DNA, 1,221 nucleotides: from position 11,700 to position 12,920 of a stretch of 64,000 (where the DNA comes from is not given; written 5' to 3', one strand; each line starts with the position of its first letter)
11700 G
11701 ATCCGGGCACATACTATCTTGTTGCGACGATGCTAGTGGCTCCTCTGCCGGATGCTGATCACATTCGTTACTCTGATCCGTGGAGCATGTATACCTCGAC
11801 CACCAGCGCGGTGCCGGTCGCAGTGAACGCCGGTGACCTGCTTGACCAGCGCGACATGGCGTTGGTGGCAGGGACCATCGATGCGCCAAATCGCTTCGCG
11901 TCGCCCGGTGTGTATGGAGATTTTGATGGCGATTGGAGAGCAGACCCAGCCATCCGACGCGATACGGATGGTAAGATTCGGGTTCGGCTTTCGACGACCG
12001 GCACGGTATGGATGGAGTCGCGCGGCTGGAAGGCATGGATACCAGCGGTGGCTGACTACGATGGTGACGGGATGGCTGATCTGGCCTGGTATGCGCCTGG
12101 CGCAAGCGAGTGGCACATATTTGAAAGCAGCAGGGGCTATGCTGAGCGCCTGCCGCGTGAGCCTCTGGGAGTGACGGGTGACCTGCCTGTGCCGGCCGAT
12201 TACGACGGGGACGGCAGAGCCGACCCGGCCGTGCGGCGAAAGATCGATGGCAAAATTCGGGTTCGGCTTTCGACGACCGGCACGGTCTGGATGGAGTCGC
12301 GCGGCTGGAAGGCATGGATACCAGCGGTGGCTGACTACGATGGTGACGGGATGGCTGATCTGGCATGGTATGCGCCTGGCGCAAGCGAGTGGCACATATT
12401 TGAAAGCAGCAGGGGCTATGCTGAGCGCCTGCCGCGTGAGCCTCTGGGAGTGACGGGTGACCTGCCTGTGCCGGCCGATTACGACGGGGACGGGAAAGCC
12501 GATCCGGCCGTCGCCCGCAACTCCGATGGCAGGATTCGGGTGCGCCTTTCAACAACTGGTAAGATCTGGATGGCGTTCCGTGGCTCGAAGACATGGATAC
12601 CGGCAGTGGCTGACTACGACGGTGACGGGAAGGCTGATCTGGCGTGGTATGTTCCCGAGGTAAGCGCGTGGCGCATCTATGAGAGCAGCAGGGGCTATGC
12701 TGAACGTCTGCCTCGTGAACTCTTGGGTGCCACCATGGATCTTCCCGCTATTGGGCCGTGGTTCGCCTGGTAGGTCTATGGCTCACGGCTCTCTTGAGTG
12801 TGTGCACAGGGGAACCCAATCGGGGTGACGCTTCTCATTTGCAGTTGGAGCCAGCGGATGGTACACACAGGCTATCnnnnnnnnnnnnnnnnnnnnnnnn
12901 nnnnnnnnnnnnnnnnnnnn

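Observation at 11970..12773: Near-identical 279-bp tandem repeats encoding the C-terminus of the giant surface protein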

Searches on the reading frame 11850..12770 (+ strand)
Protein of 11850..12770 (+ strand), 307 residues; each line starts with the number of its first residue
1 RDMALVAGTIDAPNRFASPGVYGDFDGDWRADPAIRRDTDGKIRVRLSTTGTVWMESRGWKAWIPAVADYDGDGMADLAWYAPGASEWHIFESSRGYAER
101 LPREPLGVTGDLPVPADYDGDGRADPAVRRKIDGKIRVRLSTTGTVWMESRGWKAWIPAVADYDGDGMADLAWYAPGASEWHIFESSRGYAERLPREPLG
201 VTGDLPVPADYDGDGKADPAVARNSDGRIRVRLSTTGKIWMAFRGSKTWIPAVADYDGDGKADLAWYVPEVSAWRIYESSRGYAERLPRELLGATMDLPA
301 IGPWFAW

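Call 6: search_protein_families(library=pfam, proteins=[window:11850-12770:+], max_evalue=0.01)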
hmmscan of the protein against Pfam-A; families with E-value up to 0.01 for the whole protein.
window:11850-12770:+ (307 aa): 3 families
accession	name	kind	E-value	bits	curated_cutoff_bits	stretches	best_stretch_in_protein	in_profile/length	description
PF01839.29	FG-GAP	-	3e-28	97.6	22.1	3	63-86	3-26/37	FG-GAP repeat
PF13517.12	FG-GAP_3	-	8.5e-21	74.8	26.9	3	210-266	1-61/61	FG-GAP-like repeat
PF12256.14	TcdB_toxin_midN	-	1.3e-07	31.5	24.8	0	253-280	32-59/181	Insecticide toxin TcdB middle/N-terminal region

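Call 7: search_protein_families(library=ncbifam, proteins=[window:11850-12770:+], max_evalue=0.01)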
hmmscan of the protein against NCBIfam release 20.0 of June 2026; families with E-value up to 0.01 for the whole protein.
window:11850-12770:+ (307 aa): 1 family
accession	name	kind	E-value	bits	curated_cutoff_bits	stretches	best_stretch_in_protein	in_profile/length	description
NF047539.1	XAC2610_fam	domain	0.00019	21.9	35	0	67-83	3-19/89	XAC2610-related protein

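Call 10: find_homologous_proteins(query=window:11850-12770:+, max_evalue=1e-10)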
Query window:11850-12770:+ (307 aa): 4037 proteins with E <= 1e-10 among 8000 candidates; the best 120 are listed.
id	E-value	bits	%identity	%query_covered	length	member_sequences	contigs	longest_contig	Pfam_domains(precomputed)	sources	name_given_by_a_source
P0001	1.9e-83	298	44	78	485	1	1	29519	PF01839.30,PF13517.13,PF00041.28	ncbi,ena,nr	ncbi:MAG TPA: FG-GAP-like repeat-containing protein [Vicinamibacterales bacterium]|nr:FG-GAP-like re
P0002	9.6e-82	293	49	92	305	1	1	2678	PF01839.30,PF12256.15,PF13517.13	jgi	jgi:hypothetical protein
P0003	1.2e-79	286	40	82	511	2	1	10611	PF01839.30,PF13517.13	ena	-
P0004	5.4e-72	261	38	91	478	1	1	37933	PF01839.30,PF14312.13,PF13517.13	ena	-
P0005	2.0e-70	256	38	88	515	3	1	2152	PF01839.30,PF13517.13,PF19987.5,PF03537.20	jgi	jgi:hypothetical protein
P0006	1.1e-68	250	47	83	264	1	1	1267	PF01839.30,PF12256.15,PF13517.13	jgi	jgi:hypothetical protein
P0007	1.5e-68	249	40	81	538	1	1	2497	PF01839.30,PF13517.13,PF13004.14,PF13472.13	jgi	-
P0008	1.1e-66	243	45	93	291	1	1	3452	PF01839.30,PF13517.13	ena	-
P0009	4.4e-66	241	38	76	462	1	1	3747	PF01839.30,PF12256.15,PF17164.11,PF13517.13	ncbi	ncbi:MAG: FG-GAP-like repeat-containing protein, partial [Acidobacteriota bacterium]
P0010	5.2e-66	241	40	85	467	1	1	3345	PF01839.30,PF12256.15,PF17164.11,PF13517.13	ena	-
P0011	5.6e-66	241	37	85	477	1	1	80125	PF01839.30,PF13517.13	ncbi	-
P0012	6.5e-66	241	39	84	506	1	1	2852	PF01839.30,PF13517.13,PF13472.13,PF00657.29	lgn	-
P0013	1.1e-65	240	41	78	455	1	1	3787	PF01839.30,PF13517.13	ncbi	-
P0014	1.4e-65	240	43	69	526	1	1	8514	PF22073.3,PF01839.30,PF24771.4,PF15780.12,PF13517.13,PF12371.15,PF22544.3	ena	-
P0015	3.6e-65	238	41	87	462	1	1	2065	PF01839.30,PF13517.13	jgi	-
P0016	4.5e-65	238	36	81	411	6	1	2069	PF01839.30,PF13517.13,PF13620.13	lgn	-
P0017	3.6e-64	235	38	77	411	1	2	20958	PF01839.30,PF13517.13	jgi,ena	jgi:hypothetical protein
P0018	2.9e-63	232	48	80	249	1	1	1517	PF01839.30,PF12256.15,PF13517.13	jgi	jgi:hypothetical protein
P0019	3.6e-62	228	40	80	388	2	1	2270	PF01839.30,PF13517.13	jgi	jgi:hypothetical protein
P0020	1.0e-61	227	39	93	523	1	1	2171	PF22073.3,PF01839.30,PF15780.12,PF13517.13,PF12371.15,PF22544.3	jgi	-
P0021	8.8e-61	224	36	90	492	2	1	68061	PF01839.30,PF12256.15,PF17164.11,PF13517.13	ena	-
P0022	3.9e-60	222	37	84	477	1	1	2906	PF01839.30,PF13517.13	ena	-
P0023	5.6e-60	221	35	92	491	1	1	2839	PF01839.30,PF13517.13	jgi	jgi:hypothetical protein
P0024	5.7e-60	221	42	71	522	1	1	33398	PF01839.30,PF13517.13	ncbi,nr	ncbi:MAG: hypothetical protein GEU82_04990 [Luteitalea sp.]|nr:hypothetical protein [Luteitalea sp.]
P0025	4.6e-59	218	39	85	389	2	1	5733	PF01839.30,PF13517.13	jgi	jgi:hypothetical protein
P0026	5.4e-59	218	42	72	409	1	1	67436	PF01839.30,PF13517.13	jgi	jgi:hypothetical protein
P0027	1.3e-58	217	46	74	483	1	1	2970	PF01839.30,PF13517.13,PF00041.28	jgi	jgi:hypothetical protein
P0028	1.4e-58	217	38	85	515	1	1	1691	PF01839.30,PF17164.11,PF13517.13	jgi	jgi:uncharacterized delta-60 repeat protein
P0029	1.6e-58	216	39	73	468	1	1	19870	PF01839.30,PF13517.13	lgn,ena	-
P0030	1.7e-58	216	36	94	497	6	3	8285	PF01839.30,PF13517.13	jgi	jgi:hypothetical protein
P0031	6.5e-58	214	39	66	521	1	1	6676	PF01839.30,PF13517.13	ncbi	ncbi:MAG: hypothetical protein ACRD6X_12415, partial [Pyrinomonadaceae bacterium]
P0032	2.6e-57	212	38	85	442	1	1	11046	PF01839.30,PF13517.13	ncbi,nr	ncbi:MAG: VCBS repeat-containing protein, partial [Acidobacteriota bacterium]|nr:VCBS repeat-contain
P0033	4.7e-57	212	41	72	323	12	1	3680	PF01839.30,PF13517.13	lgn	-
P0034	6.4e-57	211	37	90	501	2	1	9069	PF01839.30,PF13517.13,PF17780.7,PF01483.28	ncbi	ncbi:MAG: VCBS repeat-containing protein [Pyrinomonadaceae bacterium]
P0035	8.9e-57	211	38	90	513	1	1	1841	PF01839.30,PF12256.15,PF13517.13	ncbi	-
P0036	1.1e-56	210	36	90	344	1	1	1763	PF01839.30,PF13517.13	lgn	-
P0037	1.2e-56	210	37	90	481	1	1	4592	PF01839.30,PF13517.13,PF00188.33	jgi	jgi:uncharacterized protein YkwD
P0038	2.1e-56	209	37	86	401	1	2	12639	PF01839.30,PF13517.13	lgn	-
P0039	5.5e-56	208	39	72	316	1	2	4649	PF01839.30,PF13517.13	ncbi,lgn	-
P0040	9.4e-56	207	40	72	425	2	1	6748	PF01839.30,PF02494.23,PF13517.13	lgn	-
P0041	1.2e-55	207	38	78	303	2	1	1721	PF01839.30,PF13517.13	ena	-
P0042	1.7e-55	207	43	71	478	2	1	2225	PF01839.30,PF13517.13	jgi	jgi:uncharacterized repeat protein (TIGR03803 family)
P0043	2.7e-55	206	41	73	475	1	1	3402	PF01839.30,PF12256.15,PF13517.13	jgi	jgi:hypothetical protein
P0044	5.5e-55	205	38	90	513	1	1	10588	PF01839.30,PF17164.11,PF13517.13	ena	-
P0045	7.7e-55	204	39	75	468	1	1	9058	PF01839.30,PF13517.13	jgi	jgi:hypothetical protein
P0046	1.6e-54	203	36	94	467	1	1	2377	PF01839.30,PF13517.13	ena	-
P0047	2.2e-54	203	39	77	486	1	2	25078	PF01839.30,PF13517.13,PF00041.28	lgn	-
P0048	2.3e-54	203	39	84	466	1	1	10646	PF01839.30,PF13517.13,PF14200.13,PF00652.29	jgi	jgi:ricin-type beta-trefoil lectin protein/VCBS repeat protein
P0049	3.1e-54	202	37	77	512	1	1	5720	PF01839.30,PF13517.13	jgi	jgi:hypothetical protein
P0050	3.8e-54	202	41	72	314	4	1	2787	PF01839.30,PF13517.13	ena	-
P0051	7.6e-54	201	35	84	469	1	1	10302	PF01839.30,PF13517.13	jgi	jgi:hypothetical protein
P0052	8.6e-54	201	39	71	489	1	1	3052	PF01839.30,PF13517.13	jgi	jgi:FG-GAP-like repeat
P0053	9.5e-54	201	36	87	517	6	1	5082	PF01839.30,PF13517.13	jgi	jgi:hypothetical protein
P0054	9.7e-54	201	42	72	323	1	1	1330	PF01839.30,PF13517.13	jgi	jgi:hypothetical protein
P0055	1.1e-53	201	37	93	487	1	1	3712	PF01839.30,PF13582.13,PF01421.26,PF13688.13,PF13517.13,PF13574.13,PF13583.12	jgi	jgi:hypothetical protein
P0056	1.2e-53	200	40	70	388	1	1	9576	PF01839.30,PF13517.13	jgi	-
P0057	1.5e-53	200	42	84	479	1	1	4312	PF01839.30,PF12256.15,PF14312.13,PF13517.13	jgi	jgi:hypothetical protein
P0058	2.2e-53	200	37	75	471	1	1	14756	PF01839.30,PF13517.13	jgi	jgi:hypothetical protein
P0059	2.2e-53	200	37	90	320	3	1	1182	PF01839.30,PF13517.13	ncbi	-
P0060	2.5e-53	199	40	77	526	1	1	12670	PF01839.30,PF13517.13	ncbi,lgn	-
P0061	3.1e-53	199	40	72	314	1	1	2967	PF01839.30,PF13517.13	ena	-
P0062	3.8e-53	199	40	90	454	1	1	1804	PF01839.30,PF12256.15,PF13517.13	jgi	jgi:hypothetical protein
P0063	5.4e-53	198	37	90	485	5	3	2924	PF01839.30,PF17164.11,PF13517.13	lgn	-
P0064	6.8e-53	198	38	79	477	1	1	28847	PF01839.30,PF13517.13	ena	-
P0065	1.2e-52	197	38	83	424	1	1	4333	PF01839.30,PF13517.13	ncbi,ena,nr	ncbi:MAG: VCBS repeat-containing protein [Chloroflexi bacterium]|nr:VCBS repeat-containing protein [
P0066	1.3e-52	197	38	90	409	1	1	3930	PF01839.30,PF13517.13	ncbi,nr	ncbi:MAG: VCBS repeat-containing protein, partial [Kiritimatiellota bacterium]|nr:VCBS repeat-contai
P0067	1.3e-52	197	37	90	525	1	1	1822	PF01839.30,PF13517.13,PF13004.14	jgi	jgi:hypothetical protein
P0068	1.6e-52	197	40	87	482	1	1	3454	PF01839.30,PF01551.30,PF13517.13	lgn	-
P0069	1.6e-52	197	37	80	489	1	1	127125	PF01839.30,PF14312.13,PF13517.13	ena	-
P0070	2.2e-52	196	40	86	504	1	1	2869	PF01839.30,PF13517.13,PF13472.13,PF00657.29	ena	-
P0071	3.1e-52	196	40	67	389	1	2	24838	PF01839.30,PF13517.13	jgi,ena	-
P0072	4.1e-52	195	41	97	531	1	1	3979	PF01839.30,PF13517.13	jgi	jgi:hypothetical protein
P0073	4.1e-52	195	39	66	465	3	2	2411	PF01839.30,PF13517.13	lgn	-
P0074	4.7e-52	195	38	92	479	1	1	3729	PF01839.30,PF13517.13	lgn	-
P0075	5.3e-52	195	39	73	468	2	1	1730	PF01839.30,PF13517.13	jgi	jgi:VCBS repeat protein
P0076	6.0e-52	195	43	66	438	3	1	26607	PF01839.30,PF13517.13,PF20615.4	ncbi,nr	ncbi:MAG: VCBS repeat-containing protein, partial [Kiritimatiellae bacterium]|nr:VCBS repeat-contain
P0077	6.4e-52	195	32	85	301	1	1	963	PF01839.30,PF12256.15,PF13517.13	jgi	jgi:hypothetical protein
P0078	7.5e-52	194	39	90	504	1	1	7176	PF01839.30,PF24249.2,PF13517.13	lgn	-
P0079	7.7e-52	194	41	70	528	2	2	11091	PF01839.30,PF12256.15,PF13517.13,PF01483.28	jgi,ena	-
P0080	1.0e-51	194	39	75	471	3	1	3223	PF01839.30,PF13517.13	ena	-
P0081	1.1e-51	194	38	87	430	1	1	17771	PF01839.30,PF07963.18,PF13517.13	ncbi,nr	ncbi:MAG: FG-GAP-like repeat-containing protein [Pyrinomonadaceae bacterium]|nr:FG-GAP-like repeat-c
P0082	1.1e-51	194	37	92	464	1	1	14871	PF01839.30,PF12256.15,PF13517.13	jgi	-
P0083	1.4e-51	194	38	87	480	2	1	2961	PF01839.30,PF12256.15,PF13517.13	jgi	jgi:hypothetical protein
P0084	1.8e-51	193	41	84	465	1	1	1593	PF01839.30,PF13517.13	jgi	jgi:hypothetical protein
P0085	2.1e-51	193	37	81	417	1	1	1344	PF01839.30,PF12256.15,PF17164.11,PF13517.13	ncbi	-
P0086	2.3e-51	193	42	79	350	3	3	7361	PF01839.30,PF13517.13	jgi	jgi:hypothetical protein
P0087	2.6e-51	193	40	65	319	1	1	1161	PF01839.30,PF13517.13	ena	-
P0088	3.0e-51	193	38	87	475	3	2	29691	PF01839.30,PF13517.13,PF19987.5,PF05345.19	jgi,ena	-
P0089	3.1e-51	192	40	70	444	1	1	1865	PF01839.30,PF13517.13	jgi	jgi:hypothetical protein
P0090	3.1e-51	192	37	77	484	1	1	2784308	PF01839.30,PF13517.13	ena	-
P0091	3.4e-51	192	39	76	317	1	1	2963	PF01839.30,PF13517.13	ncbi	-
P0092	3.7e-51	192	36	91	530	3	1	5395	PF01839.30,PF13517.13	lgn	-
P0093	4.2e-51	192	37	86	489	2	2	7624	PF01839.30,PF13517.13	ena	-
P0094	4.6e-51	192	38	85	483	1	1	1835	PF01839.30,PF13517.13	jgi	jgi:Reeler domain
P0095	4.9e-51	192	35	86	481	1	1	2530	PF01839.30,PF13517.13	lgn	-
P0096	5.6e-51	192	38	98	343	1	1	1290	PF01839.30,PF13517.13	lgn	-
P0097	5.7e-51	192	40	85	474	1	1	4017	PF01839.30,PF13517.13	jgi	jgi:hypothetical protein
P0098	8.9e-51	191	41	72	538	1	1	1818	PF01839.30,PF13517.13,PF19987.5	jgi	jgi:hypothetical protein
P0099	9.3e-51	191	41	78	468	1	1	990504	PF01839.30,PF13517.13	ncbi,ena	-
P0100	1.1e-50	191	42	66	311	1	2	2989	PF01839.30,PF13517.13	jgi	jgi:hypothetical protein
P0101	1.1e-50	191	34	89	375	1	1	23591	PF01839.30,PF13517.13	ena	-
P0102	1.2e-50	191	41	71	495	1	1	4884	PF01839.30,PF12256.15,PF17164.11,PF13517.13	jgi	jgi:uncharacterized delta-60 repeat protein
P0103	1.2e-50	191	39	71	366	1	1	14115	PF01839.30,PF13517.13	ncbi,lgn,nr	ncbi:MAG: VCBS repeat-containing protein [Acidobacteria bacterium]|nr:VCBS repeat-containing protein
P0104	1.4e-50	190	40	93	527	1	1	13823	PF01839.30,PF13517.13,PF13472.13,PF00657.29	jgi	jgi:lysophospholipase L1-like esterase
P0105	1.4e-50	190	40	76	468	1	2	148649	PF01839.30,PF13517.13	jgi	jgi:hypothetical protein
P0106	2.4e-50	190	37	92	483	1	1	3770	PF01839.30,PF13517.13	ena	-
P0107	2.7e-50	189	38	77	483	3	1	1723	PF01839.30,PF13517.13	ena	-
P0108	3.0e-50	189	39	87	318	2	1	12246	PF01839.30,PF13517.13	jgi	jgi:hypothetical protein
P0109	3.8e-50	189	38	71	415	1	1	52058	PF01839.30,PF13517.13,PF19987.5,PF00041.28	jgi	jgi:hypothetical protein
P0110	4.1e-50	189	38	83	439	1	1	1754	PF01839.30,PF03160.21,PF13517.13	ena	-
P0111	4.6e-50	189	36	91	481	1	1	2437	PF01839.30,PF13517.13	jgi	jgi:hypothetical protein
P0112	5.1e-50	188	45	84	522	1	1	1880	PF01839.30,PF12256.15,PF13517.13,PF00028.24,PF16158.12,PF00041.28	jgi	-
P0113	5.4e-50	188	42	69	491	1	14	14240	PF01839.30,PF12256.15,PF13517.13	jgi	jgi:hypothetical protein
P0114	5.6e-50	188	38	72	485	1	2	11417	PF01839.30,PF13517.13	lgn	-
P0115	6.5e-50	188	36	73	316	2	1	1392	PF01839.30,PF13517.13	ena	-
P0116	6.7e-50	188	40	90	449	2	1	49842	PF01839.30,PF04389.23,PF13517.13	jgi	jgi:hypothetical protein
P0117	8.0e-50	188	35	93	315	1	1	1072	PF01839.30,PF13517.13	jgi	jgi:hypothetical protein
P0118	8.8e-50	188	41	79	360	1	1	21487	PF01839.30,PF13517.13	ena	-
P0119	9.4e-50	188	38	84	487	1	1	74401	PF01839.30,PF13517.13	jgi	jgi:hypothetical protein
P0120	1.1e-49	187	38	84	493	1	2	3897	PF01839.30,PF13517.13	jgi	jgi:hypothetical protein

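Call 22: search_solved_structures(query=window:11850-12770:+, max_evalue=0.001, show_alignments=1)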
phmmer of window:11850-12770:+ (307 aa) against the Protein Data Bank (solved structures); distinct sequences matched with E-value up to 0.001: 0.

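Call 26: predict_structure(alignment_id=A2)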
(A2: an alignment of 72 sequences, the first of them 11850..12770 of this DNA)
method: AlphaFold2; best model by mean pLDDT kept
length: 307 residues; sequences in the alignment: 72
mean_pLDDT: 92.1   pTM: 0.88
mean pLDDT of the five models: 92.1, 92.0, 91.8, 91.5, 91.3
residues with pLDDT >= 90: 277; 70-90: 5; 50-70: 6; < 50: 19
segments of 3 or more residues with pLDDT < 50: 1-18
pLDDT, mean of each block of 10 residues (from residue 1): 43 45 91 97 97 96 96 96 97 97 96 96 96 96 95 95 96 97 97 97 96 96 97 98 95 96 97 98 97 96 66
secondary structure, 60 per line:
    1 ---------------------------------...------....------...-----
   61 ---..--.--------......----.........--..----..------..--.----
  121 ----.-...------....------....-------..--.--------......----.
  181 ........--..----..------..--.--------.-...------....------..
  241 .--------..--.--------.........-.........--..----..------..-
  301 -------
elements in order: E34-36 E43-46 E53-55 E77-82 E87-92 E127-129 E136-139 E146-149 E170-175 E180-185 E220-222 E229-232 E239-241 E263-268 E273-278

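Call 29: fold_search(model_id=the predicted structure, library=pdb)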
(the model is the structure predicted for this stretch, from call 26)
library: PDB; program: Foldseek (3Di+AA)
matches with E <= 10: 1122; with E <= 0.001: 243
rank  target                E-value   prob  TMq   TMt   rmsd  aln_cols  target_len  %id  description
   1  9van_B                7.6e-09  1.00  0.53  0.45   6.3       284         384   15  Cryo-EM structure of human full length KICSTOR complex (state 2) (released 2025-11-12)
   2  9o5a_G                3.3e-08  1.00  0.47  0.39   9.5       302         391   12  The KICSTOR-GATOR1 complex (released 2026-02-18)
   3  1l0q_A                4.1e-08  1.00  0.54  0.44   7.9       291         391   14  Tandem YVTN beta-propeller and PKD domains from an archaeal surface layer protein (released 2002-11-06)
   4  9v6e_B                4.8e-08  1.00  0.53  0.45   6.0       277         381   15  Cryo-EM structure of human full length KICSTOR complex (state 1) (released 2025-11-12)
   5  9v80_B                8.7e-08  1.00  0.53  0.44   6.6       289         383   14  Cryo-EM structure of KICSTOR CCC complex (state 4) (released 2025-11-12)
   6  9v9n_B                1.0e-07  1.00  0.52  0.44   6.3       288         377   15  Cryo-EM structure of KICSTOR CCC complex (state 5) (released 2025-11-12)
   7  5mb4                  5.2e-07  1.00  0.54  0.44   6.0       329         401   15  Crystal Structure of the Psathyrella asperospora lectin PAL in complex with GlcNAc (released 2017-02-22)
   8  9v86_B                6.1e-07  1.00  0.48  0.40   9.3       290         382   12  Cryo-EM structure of KICSTOR CCC complex (state 3) (released 2025-11-12)
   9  2bwm                  9.0e-07  1.00  0.54  0.43   6.1       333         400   16  1.8A CRYSTAL STRUCTURE OF of Psathyrella velutina LECTIN IN COMPLEX WITH METHYL 2-ACETAMIDO-1,2-DIDEOXY-1-SELENO-BETA-D- (released 2006-01-23)
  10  2qc5                  9.5e-07  1.00  0.56  0.57   6.0       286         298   14  Streptogramin B lyase structure (released 2008-10-14)
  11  2z2p_A                1.6e-06  1.00  0.51  0.53   7.1       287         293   10  Crystal Structure of catalytically inactive H270A virginiamycin B lyase from Staphylococcus aureus with Quinupristin (released 2007-06-19)
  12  4up4_A                1.9e-06  1.00  0.54  0.44   6.7       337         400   15  Structure of the recombinant lectin PVL from Psathyrella velutina in complex with GlcNAcb-D-1,3Galactoside (released 2015-01-28)
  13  6h6e_F                5.1e-06  1.00  0.49  0.09   7.2       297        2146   18  PTC3 holotoxin complex from Photorhabdus luminecens in prepore state (TcdA1, TcdB2, TccC3) (released 2018-10-03)
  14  8afy_B                6.0e-06  1.00  0.49  0.47   7.0       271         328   13  Subtomogram average of membrane-bound Atg18 oligomers (released 2023-11-01)
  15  4tqm_A                6.7e-06  1.00  0.55  0.44   5.4       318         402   16  Structural basis of specific recognition of non-reducing terminal N-acetylglucosamine by an Agrocybe aegerita lection (released 2015-06-03)
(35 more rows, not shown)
